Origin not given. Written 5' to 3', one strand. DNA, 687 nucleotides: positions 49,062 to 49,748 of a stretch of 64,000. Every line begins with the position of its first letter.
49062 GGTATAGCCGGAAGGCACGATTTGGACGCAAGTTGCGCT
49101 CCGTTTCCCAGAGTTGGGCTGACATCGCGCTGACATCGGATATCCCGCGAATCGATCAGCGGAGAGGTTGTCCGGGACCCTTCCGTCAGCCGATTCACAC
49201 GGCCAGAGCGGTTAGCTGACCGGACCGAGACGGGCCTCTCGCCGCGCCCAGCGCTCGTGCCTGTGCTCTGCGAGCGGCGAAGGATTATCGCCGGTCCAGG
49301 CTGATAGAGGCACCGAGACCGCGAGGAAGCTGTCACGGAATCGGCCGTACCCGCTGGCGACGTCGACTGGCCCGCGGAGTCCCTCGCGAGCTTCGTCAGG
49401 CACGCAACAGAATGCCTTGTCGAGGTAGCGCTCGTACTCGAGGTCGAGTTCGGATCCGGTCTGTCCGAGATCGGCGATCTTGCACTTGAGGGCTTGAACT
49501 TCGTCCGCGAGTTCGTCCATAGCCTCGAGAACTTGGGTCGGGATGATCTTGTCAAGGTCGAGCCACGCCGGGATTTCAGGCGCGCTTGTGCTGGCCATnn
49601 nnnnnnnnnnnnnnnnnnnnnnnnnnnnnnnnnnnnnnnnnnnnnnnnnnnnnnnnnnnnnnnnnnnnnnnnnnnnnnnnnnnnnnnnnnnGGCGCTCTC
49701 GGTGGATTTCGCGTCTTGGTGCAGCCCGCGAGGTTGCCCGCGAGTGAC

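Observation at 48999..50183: The tRNA-integrated island has an Xis-like gene and arm-type repeats but no recognisable integrase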

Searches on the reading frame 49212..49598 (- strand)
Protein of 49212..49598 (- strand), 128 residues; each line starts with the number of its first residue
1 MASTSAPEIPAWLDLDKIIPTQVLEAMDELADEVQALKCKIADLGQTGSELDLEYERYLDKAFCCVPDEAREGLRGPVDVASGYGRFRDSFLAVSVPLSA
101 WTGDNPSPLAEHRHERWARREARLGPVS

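Call 15: search_protein_families(library=pfam, proteins=[window:49212-49598:-], max_evalue=0.1)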
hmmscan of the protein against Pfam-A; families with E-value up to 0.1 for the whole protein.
window:49212-49598:- (128 aa): 0 families

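Call 21: find_homologous_proteins(query=window:49212-49598:-)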
Query window:49212-49598:- (128 aa): 20 proteins with E <= 0.001 among 49 candidates.
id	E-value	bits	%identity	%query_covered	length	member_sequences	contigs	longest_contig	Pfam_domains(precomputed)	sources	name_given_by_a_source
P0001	1.8e-80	285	100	100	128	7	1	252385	-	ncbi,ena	-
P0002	4.8e-72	258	93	100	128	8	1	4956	-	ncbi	ncbi:MAG: hypothetical protein ACRDKK_08325 [Gaiellaceae bacterium]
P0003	3.3e-69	249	90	100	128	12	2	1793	-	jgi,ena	jgi:hypothetical protein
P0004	7.7e-64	232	87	100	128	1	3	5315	-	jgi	jgi:hypothetical protein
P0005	7.6e-59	215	83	100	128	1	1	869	-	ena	-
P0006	1.7e-58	214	80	100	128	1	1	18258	-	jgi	jgi:hypothetical protein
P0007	6.1e-56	206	79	97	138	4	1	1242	-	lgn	-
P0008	6.6e-56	206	76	100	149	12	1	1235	-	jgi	jgi:hypothetical protein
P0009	1.1e-55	205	80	94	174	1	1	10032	-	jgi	jgi:hypothetical protein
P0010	1.0e-51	192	69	100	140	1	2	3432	-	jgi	jgi:hypothetical protein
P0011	6.3e-51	190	70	100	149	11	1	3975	-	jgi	jgi:hypothetical protein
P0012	3.0e-50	188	78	89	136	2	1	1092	-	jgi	jgi:hypothetical protein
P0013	3.1e-50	188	84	86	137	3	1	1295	-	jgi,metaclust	metaclust:\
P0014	8.8e-50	186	69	100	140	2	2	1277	-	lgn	-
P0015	1.8e-49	185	70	100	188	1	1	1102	-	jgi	jgi:hypothetical protein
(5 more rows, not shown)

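Call 23: find_encoding_contigs(protein=P0001, flank=10000, max_places=4)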
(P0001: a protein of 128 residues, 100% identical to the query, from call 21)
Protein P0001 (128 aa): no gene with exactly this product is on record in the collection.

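Call 24: find_encoding_contigs(protein=P0006, flank=10000, max_places=4)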
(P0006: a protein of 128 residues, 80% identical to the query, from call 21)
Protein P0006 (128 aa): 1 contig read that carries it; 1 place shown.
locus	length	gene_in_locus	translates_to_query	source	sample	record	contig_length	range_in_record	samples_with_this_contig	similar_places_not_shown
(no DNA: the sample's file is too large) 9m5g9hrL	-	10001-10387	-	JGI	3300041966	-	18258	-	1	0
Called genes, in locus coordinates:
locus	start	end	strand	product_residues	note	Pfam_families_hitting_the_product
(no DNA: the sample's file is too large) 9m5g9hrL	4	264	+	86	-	-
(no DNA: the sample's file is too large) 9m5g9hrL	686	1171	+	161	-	-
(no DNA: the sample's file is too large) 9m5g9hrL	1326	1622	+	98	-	-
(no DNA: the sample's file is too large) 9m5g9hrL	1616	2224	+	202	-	PF08281:Sigma70_r4_2, PF04545:Sigma70_r4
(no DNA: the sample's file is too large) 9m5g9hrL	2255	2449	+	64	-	-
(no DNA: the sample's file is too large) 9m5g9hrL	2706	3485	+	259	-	PF11716:MDMPI_N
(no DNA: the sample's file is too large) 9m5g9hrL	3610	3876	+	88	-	-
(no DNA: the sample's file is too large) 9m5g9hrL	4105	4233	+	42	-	-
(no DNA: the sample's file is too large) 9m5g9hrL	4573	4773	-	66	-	-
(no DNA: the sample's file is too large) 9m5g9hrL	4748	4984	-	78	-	-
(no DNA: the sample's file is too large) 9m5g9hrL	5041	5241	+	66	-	PF00313:CSD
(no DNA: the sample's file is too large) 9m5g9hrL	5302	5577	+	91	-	-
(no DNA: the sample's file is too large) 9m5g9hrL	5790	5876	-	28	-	-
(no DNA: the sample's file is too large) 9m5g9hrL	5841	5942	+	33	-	-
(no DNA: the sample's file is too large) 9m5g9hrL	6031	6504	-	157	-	-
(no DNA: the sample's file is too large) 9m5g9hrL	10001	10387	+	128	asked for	-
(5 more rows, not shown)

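Call 26: find_encoding_contigs(protein=P0009, flank=10000, max_places=4)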
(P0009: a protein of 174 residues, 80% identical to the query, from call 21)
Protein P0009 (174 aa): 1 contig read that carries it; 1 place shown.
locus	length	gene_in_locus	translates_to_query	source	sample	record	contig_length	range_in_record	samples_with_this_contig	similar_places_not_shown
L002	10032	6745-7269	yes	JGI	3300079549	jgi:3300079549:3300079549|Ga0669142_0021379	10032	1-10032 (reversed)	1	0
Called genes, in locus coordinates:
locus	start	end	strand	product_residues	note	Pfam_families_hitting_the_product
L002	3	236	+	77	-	?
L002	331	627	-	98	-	PF24807:WD40_CDC20-Fz (faint), PF25174:Beta-prop_THOC3, PF25175:Beta-prop_WDR5, PF00400:WD40, PF23381:Beta-prop_IFT122_1st, PF23414:Beta-prop_EML_2 (weak), PF24814:WD40_Prp19 (weak), PF12894:ANAPC4_WD40 (faint)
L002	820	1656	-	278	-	PF23381:Beta-prop_IFT122_1st, PF23414:Beta-prop_EML_2, PF24807:WD40_CDC20-Fz, PF24814:WD40_Prp19, PF25173:Beta-prop_WDR3_1st, PF25174:Beta-prop_THOC3, PF25175:Beta-prop_WDR5, PF00400:WD40, +11 more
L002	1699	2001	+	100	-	-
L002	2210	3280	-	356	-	PF20703:nSTAND1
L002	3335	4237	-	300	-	PF00486:Trans_reg_C, PF03704:BTAD, PF20703:nSTAND1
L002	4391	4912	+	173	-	-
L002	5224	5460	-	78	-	-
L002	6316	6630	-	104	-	PF00583:Acetyltransf_1 (weak)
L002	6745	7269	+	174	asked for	-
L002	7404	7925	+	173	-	-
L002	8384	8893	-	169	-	-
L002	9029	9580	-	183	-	-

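Call 62: find_encoding_contigs(protein=P0002, flank=10000, max_places=4)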
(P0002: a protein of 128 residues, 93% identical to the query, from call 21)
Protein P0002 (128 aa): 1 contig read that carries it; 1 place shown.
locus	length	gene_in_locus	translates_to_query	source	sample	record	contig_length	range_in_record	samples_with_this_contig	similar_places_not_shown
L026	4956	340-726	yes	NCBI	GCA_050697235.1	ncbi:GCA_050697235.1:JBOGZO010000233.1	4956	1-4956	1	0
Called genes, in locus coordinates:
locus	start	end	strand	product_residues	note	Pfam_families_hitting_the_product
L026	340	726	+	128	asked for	-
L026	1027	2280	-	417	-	PF00083:Sugar_tr (weak), PF07690:MFS_1, PF12832:MFS_1_like (weak)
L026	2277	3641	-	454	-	PF00753:Lactamase_B (weak), PF00581:Rhodanese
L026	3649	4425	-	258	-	-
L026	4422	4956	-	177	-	PF00581:Rhodanese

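Call 63: find_encoding_contigs(protein=P0004, flank=10000, max_places=4)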
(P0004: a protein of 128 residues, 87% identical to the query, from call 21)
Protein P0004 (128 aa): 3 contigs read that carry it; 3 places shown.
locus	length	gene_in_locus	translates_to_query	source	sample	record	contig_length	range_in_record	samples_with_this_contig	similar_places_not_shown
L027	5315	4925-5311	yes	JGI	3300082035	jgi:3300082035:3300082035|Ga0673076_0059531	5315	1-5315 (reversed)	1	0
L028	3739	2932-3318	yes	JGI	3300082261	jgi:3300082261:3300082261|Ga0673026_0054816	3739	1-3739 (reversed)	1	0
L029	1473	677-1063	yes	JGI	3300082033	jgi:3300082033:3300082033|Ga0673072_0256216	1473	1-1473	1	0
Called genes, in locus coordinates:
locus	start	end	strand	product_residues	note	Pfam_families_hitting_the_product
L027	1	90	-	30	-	?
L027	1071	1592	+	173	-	PF00486:Trans_reg_C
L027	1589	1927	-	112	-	PF00543:P-II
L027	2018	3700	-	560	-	PF00909:Ammonium_transp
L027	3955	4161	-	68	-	-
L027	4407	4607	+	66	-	PF00313:CSD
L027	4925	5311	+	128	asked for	-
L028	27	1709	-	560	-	PF00909:Ammonium_transp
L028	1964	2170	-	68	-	-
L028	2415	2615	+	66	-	PF00313:CSD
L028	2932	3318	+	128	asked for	-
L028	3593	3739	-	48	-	?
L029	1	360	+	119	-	?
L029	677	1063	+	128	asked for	-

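Call 80: predict_structure(alignment_id=A4)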
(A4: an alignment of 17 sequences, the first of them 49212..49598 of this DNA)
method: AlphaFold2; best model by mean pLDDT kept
length: 128 residues; sequences in the alignment: 17
mean_pLDDT: 61.1   pTM: 0.46
mean pLDDT of the five models: 61.1, 58.5, 57.7, 56.4, 56.2
residues with pLDDT >= 90: 0; 70-90: 32; 50-70: 66; < 50: 30
segments of 3 or more residues with pLDDT < 50: 1-8, 94-112
pLDDT, mean of each block of 10 residues (from residue 1): 44 63 69 66 60 76 76 73 66 50 43 55 53
secondary structure, 60 per line:
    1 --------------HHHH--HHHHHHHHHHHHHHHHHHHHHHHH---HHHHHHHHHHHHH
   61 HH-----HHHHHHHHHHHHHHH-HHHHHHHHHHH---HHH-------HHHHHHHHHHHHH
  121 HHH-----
elements in order: H15-18 H21-44 H48-62 H68-82 H84-94 H108-123

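Call 83: fold_search(model_id=the predicted structure, library=pdb)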
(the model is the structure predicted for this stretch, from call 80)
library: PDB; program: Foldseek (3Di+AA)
matches with E <= 10: 8; with E <= 0.001: 0
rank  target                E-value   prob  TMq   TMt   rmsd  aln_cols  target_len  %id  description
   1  7ah0                  4.4e+00  0.07  0.28  0.33   9.3       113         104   16  Crystal structure of the de novo designed two-heme binding protein, 4D2 (released 2021-10-06)
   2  9qls                  5.9e+00  0.06  0.28  0.04  10.6       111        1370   16  Human dysferlin (1-2017) in the lipid-free, Ca2+-bound state (released 2025-06-04)
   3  2j6z                  7.0e+00  0.05  0.24  0.32  11.4        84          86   18  Structural and functional characterisation of partner-switching regulating the environmental stress response in B. subti (released 2007-02-13)
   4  9h4c                  7.4e+00  0.05  0.28  0.32   9.3       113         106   17  Crystal structure of the diheme 4D2 (mutant T19D) with bound Fe(III) mesoporphyrin IX (released 2025-12-03)
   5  9b8k                  7.9e+00  0.04  0.28  0.03  13.8       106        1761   18  Cryo-EM structure of human dysferlin monomer (released 2024-11-27)
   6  3zta                  8.9e+00  0.05  0.28  0.26  15.1       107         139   17  The bacterial stressosome: a modular system that has been adapted to control secondary messenger signaling (released 2012-02-22)
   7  9jjw                  9.4e+00  0.10  0.40  0.15   5.0        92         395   11  Truncated RNF112, GDP-bound form 1 (released 2025-04-23)
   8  9grx_6                1.0e+01  0.07  0.27  0.28   6.0        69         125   13  NDH-PSI-LHCI supercomplex from S. oleracea (released 2025-02-12)

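Call 93: list_cluster_members(proteins=[P0001])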
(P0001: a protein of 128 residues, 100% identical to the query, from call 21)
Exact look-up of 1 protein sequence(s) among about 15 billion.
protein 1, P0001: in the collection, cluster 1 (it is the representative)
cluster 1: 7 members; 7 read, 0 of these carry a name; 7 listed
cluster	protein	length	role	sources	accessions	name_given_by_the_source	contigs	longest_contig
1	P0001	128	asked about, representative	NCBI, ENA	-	-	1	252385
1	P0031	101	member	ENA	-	-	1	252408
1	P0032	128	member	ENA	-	-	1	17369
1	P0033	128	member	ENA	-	-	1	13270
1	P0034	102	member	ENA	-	-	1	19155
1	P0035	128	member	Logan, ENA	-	-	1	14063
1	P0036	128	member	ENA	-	-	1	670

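Call 94: find_encoding_contigs(protein=P0032, flank=10000, max_places=4)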
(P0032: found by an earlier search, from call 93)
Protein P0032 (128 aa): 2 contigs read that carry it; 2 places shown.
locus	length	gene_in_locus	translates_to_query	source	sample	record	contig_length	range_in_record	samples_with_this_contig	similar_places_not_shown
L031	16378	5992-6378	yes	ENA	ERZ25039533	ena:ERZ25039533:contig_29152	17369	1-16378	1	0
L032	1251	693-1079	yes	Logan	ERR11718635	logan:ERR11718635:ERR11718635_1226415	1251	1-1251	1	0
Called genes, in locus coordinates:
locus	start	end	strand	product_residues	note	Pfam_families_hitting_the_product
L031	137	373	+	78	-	-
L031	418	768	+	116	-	-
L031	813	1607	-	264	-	PF01209:Ubie_methyltran, PF13489:Methyltransf_23, PF13847:Methyltransf_31, PF08241:Methyltransf_11, PF08242:Methyltransf_12, PF13649:Methyltransf_25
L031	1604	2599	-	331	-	PF01636:APH (weak)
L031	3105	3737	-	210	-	PF11139:SfLAP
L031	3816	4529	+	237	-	PF07885:Ion_trans_2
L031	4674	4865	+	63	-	-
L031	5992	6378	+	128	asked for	-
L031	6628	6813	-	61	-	-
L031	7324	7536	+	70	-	-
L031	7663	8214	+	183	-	PF07885:Ion_trans_2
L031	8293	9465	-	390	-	PF01594:AI-2E_transport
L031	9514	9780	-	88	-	-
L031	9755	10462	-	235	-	-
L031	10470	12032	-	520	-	PF06863:DUF1254, PF06742:DUF1214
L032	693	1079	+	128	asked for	-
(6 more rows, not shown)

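Call 118: search_protein_representatives(alignment_id=A4)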
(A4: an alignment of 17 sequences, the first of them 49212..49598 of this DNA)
Query: 17 sequences, 128 profile positions. Proteins with E-value up to 0.001 (for the whole library): 11; up to 1e-10: 5; up to 1e-30: 2. The best 11 are listed.
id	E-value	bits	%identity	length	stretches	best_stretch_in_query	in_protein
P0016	1.2e-66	238.8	-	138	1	1-124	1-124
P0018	8.2e-32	126.1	-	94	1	2-65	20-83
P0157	3.9e-27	111.0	-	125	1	37-127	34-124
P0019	3.4e-21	91.8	-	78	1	36-85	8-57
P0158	1.7e-16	76.6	-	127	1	8-115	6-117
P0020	2.2e-10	56.8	-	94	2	1-25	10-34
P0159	5.7e-07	45.8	-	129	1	1-111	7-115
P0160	1.3e-05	41.4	-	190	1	6-123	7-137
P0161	1.1e-04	38.4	-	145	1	5-119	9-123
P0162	2.5e-04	37.3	-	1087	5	17-45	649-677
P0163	3.8e-04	36.7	-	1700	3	54-88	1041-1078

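Call 119: search_protein_families(library=ncbifam, proteins=[window:49212-49598:-], max_evalue=0.01)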
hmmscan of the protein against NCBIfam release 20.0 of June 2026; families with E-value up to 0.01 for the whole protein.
window:49212-49598:- (128 aa): 0 families
